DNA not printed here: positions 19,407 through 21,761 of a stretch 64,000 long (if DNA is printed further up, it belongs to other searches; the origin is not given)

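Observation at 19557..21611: Plastid gene set and Phe-containing simple transit peptides point to a red-algal-type host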

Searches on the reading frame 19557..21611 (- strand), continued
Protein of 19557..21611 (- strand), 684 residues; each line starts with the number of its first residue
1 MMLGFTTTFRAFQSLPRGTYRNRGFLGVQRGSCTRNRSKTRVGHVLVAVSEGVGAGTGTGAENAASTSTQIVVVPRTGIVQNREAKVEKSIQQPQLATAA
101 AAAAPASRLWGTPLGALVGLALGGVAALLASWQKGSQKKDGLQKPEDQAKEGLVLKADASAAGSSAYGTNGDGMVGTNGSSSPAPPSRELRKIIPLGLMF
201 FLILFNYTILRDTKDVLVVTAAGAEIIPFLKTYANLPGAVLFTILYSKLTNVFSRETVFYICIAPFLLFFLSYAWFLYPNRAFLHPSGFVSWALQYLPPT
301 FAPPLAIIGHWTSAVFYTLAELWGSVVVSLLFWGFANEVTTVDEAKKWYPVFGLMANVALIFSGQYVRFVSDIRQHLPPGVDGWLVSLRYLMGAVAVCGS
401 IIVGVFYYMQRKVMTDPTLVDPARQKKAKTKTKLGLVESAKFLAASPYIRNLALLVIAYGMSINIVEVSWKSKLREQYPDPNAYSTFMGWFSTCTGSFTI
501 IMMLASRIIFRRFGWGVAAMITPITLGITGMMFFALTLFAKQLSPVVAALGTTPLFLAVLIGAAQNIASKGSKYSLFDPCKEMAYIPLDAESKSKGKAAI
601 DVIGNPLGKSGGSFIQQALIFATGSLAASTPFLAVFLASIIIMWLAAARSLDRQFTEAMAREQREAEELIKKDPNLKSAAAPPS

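Call 42: search_solved_structures(query=window:19557-21611:-, max_evalue=1e-100, show_alignments=1)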
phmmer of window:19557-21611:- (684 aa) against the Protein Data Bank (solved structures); distinct sequences matched with E-value up to 1e-100: 2.
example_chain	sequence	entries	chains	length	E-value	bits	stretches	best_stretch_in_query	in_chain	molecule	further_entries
9j3j_A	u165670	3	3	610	4.3e-177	593.8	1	189-667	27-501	ADP,ATP carrier protein 1, chloroplastic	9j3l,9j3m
9j3n_A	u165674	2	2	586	1.9e-147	495.9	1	187-668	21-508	ADP,ATP carrier protein 1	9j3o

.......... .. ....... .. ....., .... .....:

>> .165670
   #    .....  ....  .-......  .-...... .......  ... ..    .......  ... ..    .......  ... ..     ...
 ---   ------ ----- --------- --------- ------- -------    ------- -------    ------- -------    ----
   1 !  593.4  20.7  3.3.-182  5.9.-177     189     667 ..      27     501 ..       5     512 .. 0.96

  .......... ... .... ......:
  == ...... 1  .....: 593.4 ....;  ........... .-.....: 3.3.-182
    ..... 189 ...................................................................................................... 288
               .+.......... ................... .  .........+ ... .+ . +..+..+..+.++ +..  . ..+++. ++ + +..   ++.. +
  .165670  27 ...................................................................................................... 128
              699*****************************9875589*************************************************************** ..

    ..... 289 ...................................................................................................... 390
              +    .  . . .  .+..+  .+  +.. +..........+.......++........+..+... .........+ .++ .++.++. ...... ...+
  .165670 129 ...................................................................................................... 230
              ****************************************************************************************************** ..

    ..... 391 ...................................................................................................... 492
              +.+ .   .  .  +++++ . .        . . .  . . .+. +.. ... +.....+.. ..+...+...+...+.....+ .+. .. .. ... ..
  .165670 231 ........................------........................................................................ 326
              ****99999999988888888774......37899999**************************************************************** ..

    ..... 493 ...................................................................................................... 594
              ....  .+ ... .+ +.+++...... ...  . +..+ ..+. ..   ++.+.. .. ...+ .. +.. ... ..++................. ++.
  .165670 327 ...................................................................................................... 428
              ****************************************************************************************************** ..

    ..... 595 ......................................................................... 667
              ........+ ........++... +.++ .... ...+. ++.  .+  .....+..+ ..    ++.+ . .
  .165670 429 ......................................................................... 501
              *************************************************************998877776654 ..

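Call 46: search_protein_families(library=ncbifam, proteins=[window:19557-21611:-], max_evalue=0.01)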
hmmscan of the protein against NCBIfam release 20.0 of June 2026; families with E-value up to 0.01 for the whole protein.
window:19557-21611:- (684 aa): 2 families
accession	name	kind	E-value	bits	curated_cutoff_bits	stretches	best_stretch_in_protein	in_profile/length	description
TIGR00769.1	AAA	superfamily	1.1e-189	631.3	387.2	1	188-655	4-472/472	NTP/NDP exchange transporter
TIGR02741.1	TraQ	equivalog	0.0054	16.9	111.6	0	619-669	24-76/93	type-F conjugative transfer system pilin chaperone TraQ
